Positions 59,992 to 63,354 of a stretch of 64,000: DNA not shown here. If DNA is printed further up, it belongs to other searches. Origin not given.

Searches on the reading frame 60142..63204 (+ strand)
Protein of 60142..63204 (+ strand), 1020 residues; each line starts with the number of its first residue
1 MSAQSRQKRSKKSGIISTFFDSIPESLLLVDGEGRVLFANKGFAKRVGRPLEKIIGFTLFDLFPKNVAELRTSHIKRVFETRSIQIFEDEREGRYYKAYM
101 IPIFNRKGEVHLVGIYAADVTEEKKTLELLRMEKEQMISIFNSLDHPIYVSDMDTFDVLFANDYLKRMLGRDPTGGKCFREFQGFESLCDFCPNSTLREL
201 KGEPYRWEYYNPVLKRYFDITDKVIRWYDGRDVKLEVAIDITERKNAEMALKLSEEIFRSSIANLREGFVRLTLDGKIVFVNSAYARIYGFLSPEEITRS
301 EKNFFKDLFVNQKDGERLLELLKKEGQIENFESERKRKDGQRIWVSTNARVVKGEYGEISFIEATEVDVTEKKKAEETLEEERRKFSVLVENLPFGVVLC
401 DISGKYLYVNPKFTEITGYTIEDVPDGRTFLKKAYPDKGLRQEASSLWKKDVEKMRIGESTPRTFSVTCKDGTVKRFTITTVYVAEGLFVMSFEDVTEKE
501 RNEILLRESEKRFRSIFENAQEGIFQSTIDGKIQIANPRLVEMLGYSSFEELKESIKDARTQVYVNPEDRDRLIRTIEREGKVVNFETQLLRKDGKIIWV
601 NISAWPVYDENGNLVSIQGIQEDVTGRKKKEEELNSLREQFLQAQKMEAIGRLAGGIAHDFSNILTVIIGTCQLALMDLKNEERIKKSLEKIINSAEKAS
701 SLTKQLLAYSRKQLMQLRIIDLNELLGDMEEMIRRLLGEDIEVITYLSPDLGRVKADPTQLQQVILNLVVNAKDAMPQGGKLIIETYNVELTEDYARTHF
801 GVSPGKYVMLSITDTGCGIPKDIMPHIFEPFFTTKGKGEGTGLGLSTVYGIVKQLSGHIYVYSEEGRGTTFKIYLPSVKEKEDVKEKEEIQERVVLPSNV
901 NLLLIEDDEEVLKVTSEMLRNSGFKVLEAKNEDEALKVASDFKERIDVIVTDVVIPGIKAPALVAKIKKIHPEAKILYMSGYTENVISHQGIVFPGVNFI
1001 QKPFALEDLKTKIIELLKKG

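Call 44: search_protein_families(library=pfam, max_evalue=0.00001, proteins=[window:60142-63204:+])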
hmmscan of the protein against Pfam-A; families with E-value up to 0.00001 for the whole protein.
window:60142-63204:+ (1020 aa): 9 families
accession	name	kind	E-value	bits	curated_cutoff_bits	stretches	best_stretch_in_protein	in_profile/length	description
PF13426.13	PAS_9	-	9.7e-51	170.8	27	3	522-625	2-102/103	PAS domain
PF08448.16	PAS_4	-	2e-39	134.7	23.1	1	20-124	1-109/110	PAS fold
PF00989.32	PAS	-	1.9e-38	131.4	22.6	2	512-624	2-113/113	PAS fold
PF13188.13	PAS_8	-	5.9e-35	118.4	21.8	2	385-429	2-46/65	PAS domain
PF02518.31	HATPase_c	-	1.3e-26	93.7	26.4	1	757-877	2-109/111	Histidine kinase-, DNA gyrase B-, and HSP90-like ATPase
PF08447.18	PAS_3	-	1.7e-24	86.3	25.6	1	536-620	4-88/89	PAS fold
PF00072.30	Response_reg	-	1.2e-16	61.3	30.2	1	903-1013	2-110/111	Response regulator receiver domain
PF12860.13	PAS_7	-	1.1e-10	42.1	27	0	390-503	1-114/115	PAS fold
PF00512.31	HisKA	-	1.4e-10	41.5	26.9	1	651-713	3-64/66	His Kinase A (phospho-acceptor) domain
